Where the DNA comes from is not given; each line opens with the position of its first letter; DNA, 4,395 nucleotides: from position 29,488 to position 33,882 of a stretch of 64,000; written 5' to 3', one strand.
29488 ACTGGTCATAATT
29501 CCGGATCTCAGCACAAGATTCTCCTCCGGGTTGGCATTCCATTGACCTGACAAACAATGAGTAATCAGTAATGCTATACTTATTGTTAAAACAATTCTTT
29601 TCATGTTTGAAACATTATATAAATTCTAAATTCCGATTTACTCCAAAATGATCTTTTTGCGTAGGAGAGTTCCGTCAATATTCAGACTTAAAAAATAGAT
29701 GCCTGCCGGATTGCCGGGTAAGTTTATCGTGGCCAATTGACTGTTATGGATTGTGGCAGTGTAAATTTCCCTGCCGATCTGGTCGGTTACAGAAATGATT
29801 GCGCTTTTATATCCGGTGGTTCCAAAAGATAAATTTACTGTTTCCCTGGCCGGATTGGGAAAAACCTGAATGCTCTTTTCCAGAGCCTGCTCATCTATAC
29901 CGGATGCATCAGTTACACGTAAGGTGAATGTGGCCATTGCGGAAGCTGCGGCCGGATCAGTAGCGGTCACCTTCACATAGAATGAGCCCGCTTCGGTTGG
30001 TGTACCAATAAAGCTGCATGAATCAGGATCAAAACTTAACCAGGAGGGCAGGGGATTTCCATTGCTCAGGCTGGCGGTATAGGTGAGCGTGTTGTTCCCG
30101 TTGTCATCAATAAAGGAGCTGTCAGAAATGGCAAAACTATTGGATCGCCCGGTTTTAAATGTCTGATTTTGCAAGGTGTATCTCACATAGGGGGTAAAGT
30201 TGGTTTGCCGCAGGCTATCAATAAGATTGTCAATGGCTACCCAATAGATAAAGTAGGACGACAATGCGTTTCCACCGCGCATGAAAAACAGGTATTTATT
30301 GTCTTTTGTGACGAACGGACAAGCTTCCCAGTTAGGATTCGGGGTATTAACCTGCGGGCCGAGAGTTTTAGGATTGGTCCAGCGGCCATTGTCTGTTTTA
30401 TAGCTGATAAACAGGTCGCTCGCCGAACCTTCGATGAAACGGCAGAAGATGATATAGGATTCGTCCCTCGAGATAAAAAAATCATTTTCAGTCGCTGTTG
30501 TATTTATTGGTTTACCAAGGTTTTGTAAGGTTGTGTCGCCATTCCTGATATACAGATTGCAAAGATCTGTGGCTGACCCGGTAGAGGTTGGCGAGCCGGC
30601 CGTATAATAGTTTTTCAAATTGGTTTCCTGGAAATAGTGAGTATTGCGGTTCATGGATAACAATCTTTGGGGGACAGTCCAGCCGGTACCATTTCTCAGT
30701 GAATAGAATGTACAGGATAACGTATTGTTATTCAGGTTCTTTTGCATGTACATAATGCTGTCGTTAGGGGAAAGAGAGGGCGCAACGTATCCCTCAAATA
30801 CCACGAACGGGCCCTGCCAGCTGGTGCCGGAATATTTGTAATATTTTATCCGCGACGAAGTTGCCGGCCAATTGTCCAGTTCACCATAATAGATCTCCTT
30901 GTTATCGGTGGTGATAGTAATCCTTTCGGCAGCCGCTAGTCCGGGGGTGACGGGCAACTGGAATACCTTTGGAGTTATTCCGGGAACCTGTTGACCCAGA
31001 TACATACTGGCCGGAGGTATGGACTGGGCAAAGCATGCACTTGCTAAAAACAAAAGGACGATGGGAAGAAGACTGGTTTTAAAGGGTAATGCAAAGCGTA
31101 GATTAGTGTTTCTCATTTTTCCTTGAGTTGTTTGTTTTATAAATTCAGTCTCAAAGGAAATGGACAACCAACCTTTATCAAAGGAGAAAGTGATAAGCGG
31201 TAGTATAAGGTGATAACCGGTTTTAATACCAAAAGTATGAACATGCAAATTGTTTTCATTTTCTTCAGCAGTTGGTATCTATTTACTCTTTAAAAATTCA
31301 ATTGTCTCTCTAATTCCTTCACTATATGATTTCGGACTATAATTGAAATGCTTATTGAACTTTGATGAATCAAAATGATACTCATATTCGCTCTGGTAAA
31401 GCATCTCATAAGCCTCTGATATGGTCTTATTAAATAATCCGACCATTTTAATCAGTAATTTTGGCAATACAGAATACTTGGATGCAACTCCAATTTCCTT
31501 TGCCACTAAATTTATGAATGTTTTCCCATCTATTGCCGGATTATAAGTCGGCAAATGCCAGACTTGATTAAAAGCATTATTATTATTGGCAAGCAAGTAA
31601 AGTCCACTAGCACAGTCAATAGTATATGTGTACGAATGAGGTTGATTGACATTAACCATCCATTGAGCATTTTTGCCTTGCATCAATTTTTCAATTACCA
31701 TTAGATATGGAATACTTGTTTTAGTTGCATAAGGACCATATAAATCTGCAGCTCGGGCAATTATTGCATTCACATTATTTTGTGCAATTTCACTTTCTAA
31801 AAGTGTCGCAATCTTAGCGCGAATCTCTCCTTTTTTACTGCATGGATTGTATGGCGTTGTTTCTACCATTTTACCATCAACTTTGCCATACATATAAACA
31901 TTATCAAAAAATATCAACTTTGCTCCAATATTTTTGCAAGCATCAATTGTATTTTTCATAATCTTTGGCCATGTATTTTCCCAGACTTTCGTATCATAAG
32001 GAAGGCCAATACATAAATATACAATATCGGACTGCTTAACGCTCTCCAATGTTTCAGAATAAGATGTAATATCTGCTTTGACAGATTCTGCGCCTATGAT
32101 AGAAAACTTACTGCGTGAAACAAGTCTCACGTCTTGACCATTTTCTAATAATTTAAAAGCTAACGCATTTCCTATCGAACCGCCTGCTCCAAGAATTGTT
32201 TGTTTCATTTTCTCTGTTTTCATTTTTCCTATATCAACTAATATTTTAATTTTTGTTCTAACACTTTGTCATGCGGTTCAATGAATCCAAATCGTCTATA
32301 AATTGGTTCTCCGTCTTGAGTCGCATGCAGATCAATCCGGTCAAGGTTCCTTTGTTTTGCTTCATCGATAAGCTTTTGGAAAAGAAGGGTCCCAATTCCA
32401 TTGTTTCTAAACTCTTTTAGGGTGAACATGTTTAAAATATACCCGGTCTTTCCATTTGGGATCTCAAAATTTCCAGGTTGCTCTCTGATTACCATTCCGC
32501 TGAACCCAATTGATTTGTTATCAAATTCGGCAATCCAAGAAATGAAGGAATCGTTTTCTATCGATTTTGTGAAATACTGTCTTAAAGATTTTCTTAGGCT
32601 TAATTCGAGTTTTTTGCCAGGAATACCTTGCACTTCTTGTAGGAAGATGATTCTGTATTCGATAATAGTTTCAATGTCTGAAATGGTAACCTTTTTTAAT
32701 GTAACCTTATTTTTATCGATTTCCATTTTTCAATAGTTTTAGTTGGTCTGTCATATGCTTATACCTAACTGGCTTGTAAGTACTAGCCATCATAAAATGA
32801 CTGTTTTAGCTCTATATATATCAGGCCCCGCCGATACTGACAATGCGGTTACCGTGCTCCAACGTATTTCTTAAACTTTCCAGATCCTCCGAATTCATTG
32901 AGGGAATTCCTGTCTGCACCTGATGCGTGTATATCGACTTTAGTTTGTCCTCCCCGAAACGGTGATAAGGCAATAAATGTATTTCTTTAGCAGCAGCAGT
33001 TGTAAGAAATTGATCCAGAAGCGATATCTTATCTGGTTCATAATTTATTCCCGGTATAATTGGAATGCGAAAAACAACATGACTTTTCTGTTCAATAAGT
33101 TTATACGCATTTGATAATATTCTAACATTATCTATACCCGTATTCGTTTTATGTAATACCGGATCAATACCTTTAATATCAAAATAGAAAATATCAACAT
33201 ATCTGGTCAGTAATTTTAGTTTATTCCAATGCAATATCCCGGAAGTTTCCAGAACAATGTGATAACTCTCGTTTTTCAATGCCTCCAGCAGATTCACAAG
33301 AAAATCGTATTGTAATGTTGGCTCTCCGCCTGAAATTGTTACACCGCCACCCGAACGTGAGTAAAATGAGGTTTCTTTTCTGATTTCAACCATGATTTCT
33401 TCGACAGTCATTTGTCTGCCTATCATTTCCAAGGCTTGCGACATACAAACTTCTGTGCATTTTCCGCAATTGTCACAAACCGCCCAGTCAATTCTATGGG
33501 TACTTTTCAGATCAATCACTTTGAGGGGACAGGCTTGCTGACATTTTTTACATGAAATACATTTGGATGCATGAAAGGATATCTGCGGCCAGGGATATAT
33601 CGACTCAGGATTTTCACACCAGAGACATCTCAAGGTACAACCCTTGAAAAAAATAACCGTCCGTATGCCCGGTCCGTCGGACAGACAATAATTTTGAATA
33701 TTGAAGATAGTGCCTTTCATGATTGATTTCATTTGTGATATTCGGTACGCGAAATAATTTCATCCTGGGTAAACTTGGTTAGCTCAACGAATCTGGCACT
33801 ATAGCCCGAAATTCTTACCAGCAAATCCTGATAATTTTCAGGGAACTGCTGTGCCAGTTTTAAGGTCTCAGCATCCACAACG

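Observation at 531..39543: A ~70-nt operator+promoter module, eight full copies and one operator-less copy, heads almost every operon of a 39-kb island: putative LytTR regulon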

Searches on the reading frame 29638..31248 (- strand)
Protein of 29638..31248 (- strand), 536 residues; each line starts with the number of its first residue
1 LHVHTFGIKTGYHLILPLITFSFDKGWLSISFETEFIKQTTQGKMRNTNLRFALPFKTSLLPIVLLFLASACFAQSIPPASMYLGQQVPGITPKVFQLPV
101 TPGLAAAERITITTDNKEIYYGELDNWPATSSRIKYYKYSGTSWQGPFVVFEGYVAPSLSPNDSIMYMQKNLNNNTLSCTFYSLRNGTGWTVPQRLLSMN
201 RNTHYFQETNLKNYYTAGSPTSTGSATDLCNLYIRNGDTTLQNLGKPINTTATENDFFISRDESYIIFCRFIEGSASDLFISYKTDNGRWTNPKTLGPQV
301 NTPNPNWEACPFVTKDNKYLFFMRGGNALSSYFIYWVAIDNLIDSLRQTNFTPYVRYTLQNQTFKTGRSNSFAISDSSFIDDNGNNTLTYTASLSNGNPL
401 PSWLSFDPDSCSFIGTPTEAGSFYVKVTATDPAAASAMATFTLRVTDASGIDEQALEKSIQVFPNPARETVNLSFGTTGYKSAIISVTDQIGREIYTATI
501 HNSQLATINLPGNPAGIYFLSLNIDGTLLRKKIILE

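Call 6: search_protein_families(library=pfam, proteins=[window:29638-31248:-], max_evalue=0.001)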
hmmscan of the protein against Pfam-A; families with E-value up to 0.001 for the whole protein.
window:29638-31248:- (536 aa): 3 families
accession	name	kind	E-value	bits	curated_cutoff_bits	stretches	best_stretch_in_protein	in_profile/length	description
PF05345.18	He_PIG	-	1.6e-18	67.3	24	1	355-446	3-96/96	Putative Ig domain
PF18962.6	Por_Secre_tail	-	9.2e-11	42.3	27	1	462-534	1-74/75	Secretion system C-terminal sorting domain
PF07676.18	PD40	-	2.8e-08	33.9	20.9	0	301-336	4-38/38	WD40-like Beta Propeller Repeat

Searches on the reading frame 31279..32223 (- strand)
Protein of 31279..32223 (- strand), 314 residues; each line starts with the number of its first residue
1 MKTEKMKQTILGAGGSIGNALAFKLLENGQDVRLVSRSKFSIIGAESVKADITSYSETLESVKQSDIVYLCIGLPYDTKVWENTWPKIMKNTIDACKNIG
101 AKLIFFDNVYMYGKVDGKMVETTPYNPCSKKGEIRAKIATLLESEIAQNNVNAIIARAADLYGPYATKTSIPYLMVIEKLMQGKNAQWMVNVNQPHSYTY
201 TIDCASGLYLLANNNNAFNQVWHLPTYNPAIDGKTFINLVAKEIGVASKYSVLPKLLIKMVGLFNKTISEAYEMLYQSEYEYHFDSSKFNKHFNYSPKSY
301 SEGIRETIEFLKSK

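Call 6: search_protein_families(library=pfam, proteins=[window:31279-32223:-], max_evalue=0.001)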
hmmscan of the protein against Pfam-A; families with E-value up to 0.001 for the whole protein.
window:31279-32223:- (314 aa): 6 families
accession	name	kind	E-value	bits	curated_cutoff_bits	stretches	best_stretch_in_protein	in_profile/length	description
PF01370.27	Epimerase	-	1.1e-17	64.7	20.9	1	10-217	3-230/240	NAD dependent epimerase/dehydratase family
PF13460.12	NAD_binding_10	-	3.3e-07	30.8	27.2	1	12-104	1-93/184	NAD(P)H-binding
PF04321.23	RmlD_sub_bind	-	6.7e-07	29.1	27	1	92-226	85-214/287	RmlD substrate binding domain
PF05368.20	NmrA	-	1.5e-05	25.2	27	1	8-256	5-246/298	NmrA-like family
PF03807.23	F420_oxidored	-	0.00016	22.7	21.6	1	10-84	4-79/94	NADP oxidoreductase coenzyme F420-dependent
PF16363.11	GDP_Man_Dehyd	-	0.00084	19.3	27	0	111-306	132-331/332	GDP-mannose 4,6 dehydratase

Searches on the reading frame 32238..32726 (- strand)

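Call 6: search_protein_families(library=pfam, proteins=[window:32238-32726:-], max_evalue=0.001)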
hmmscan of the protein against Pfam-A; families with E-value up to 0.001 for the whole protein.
window:32238-32726:- (162 aa): 3 families
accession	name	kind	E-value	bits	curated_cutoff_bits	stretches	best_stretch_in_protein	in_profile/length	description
PF00583.31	Acetyltransf_1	-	3.3e-14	53.6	20.7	1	52-148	24-116/116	Acetyltransferase (GNAT) family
PF13508.13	Acetyltransf_7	-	5.1e-12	46.5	27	1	62-149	4-83/84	Acetyltransferase (GNAT) domain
PF13673.13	Acetyltransf_10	-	1.7e-11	44.6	23.6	1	50-151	20-110/128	Acetyltransferase (GNAT) domain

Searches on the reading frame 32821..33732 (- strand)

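Call 4: search_protein_families(library=pfam, proteins=[window:32821-33732:-], max_evalue=0.001)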
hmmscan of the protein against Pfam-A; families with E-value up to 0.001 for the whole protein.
window:32821-33732:- (303 aa): 11 families
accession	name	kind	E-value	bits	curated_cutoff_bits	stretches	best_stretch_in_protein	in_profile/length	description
PF04055.27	Radical_SAM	-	1.1e-18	68.4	29.5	1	26-233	1-158/166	Radical SAM superfamily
PF13353.11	Fer4_12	-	1.5e-09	38.7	22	1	19-166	2-92/137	4Fe-4S single cluster domain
PF00037.32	Fer4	-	2.1e-08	34.1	21.1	1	53-73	3-23/24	4Fe-4S binding domain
PF13484.11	Fer4_16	-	4.1e-07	31.1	30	0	57-78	1-21/66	4Fe-4S double cluster binding domain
PF12837.12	Fer4_6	-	7.9e-07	29.2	25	0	85-101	8-24/24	4Fe-4S binding domain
PF12838.12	Fer4_7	-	8.3e-07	29.8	27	0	86-108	2-24/52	4Fe-4S dicluster domain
PF13187.11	Fer4_9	-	1.1e-06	29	27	1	57-100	1-51/52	4Fe-4S dicluster domain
PF13237.11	Fer4_10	-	7e-06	26.3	25.5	1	52-96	3-52/53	4Fe-4S dicluster domain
PF12797.12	Fer4_2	-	7.4e-05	22.9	24.5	1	51-69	3-21/22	4Fe-4S binding domain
PF13534.11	Fer4_17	-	0.00012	23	22.2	0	54-71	42-59/61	4Fe-4S dicluster domain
PF14697.11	Fer4_21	-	0.00019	22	35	1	54-103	4-59/59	4Fe-4S dicluster domain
